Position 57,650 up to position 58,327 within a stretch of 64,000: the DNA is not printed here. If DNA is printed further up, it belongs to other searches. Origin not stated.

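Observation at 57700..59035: Tandem VOC-fold paralogs with duplicated promoter block and a homogenised 3' half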

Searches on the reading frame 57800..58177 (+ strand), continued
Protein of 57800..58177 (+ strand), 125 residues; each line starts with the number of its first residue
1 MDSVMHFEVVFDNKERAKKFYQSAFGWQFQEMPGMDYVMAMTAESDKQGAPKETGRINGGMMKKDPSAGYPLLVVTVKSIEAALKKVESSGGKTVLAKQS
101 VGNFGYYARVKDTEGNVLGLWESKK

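Call 53: fold_search(model_id=the predicted structure, library=pdb)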
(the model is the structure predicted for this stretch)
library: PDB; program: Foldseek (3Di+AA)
matches with E <= 10: 1223; with E <= 0.001: 239
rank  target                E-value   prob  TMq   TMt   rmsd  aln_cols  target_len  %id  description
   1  2r6u_D                1.3e-16  1.00  0.94  0.90   1.2       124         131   48  Crystal structure of gene product RHA04853 from Rhodococcus sp. RHA1 (released 2007-09-25)
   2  2r6u_A                2.3e-16  1.00  0.94  0.90   1.2       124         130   48  Crystal structure of gene product RHA04853 from Rhodococcus sp. RHA1 (released 2007-09-25)
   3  2r6u_C                7.8e-16  1.00  0.94  0.93   1.1       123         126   48  Crystal structure of gene product RHA04853 from Rhodococcus sp. RHA1 (released 2007-09-25)
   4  2r6u_B                2.5e-15  1.00  0.94  0.95   1.1       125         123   46  Crystal structure of gene product RHA04853 from Rhodococcus sp. RHA1 (released 2007-09-25)
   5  3oxh                  4.8e-09  1.00  0.67  0.36   4.0       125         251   25  Mycobacterium tuberculosis kinase inhibitor homolog RV0577 (released 2011-10-19)
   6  9jt3_B                2.9e-08  1.00  0.66  0.41   4.4       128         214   20  Crystal structure of AbxF (released 2025-03-26)
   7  8stb_A                5.5e-08  1.00  0.68  0.42   3.9       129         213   20  The structure of abxF, an enzyme catalyzing the formation of the chiral spiroketal of an anthrabenzoxocinone antibioti (released 2024-05-22)
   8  8stb_B                5.8e-08  1.00  0.64  0.40   4.9       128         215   20  The structure of abxF, an enzyme catalyzing the formation of the chiral spiroketal of an anthrabenzoxocinone antibioti (released 2024-05-22)
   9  9jt3_A                6.6e-08  1.00  0.70  0.43   3.5       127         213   21  Crystal structure of AbxF (released 2025-03-26)
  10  1kmz                  6.7e-07  1.00  0.67  0.67   3.6       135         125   18  MOLECULAR BASIS OF MITOMYCIN C RESICTANCE IN STREPTOMYCES: CRYSTAL STRUCTURES OF THE MRD PROTEIN WITH AND WITHOUT A DRUG (released 2002-07-19)
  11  3oa4                  1.2e-06  1.00  0.64  0.59   4.1       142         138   14  CRYSTAL STRUCTURE OF hypothetical protein BH1468 from Bacillus halodurans C-125 (released 2010-08-18)
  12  4pav_D                2.0e-06  1.00  0.35  0.38  12.4       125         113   19  Structure of hypothetical protein SA1046 from S. aureus. (released 2015-05-06)
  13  4pav_C                3.8e-06  1.00  0.36  0.36  13.2       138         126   17  Structure of hypothetical protein SA1046 from S. aureus. (released 2015-05-06)
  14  1jc5_B                4.5e-06  1.00  0.61  0.54   4.8       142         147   18  Crystal Structure of Native Methylmalonyl-CoA Epimerase (released 2001-07-11)
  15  1jc4_B                4.5e-06  1.00  0.59  0.53   4.9       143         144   20  Crystal Structure of Se-Met Methylmalonyl-CoA Epimerase (released 2001-07-11)
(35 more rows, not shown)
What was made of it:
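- On 2R6U/RHA04853-type small VOC proteins: TM 0.94, 48% identity (call 53).
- Closest known: Glyoxalase I. Different: The domain-swapped GlxI chain superposes poorly, at TM 0.42 (call 53).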
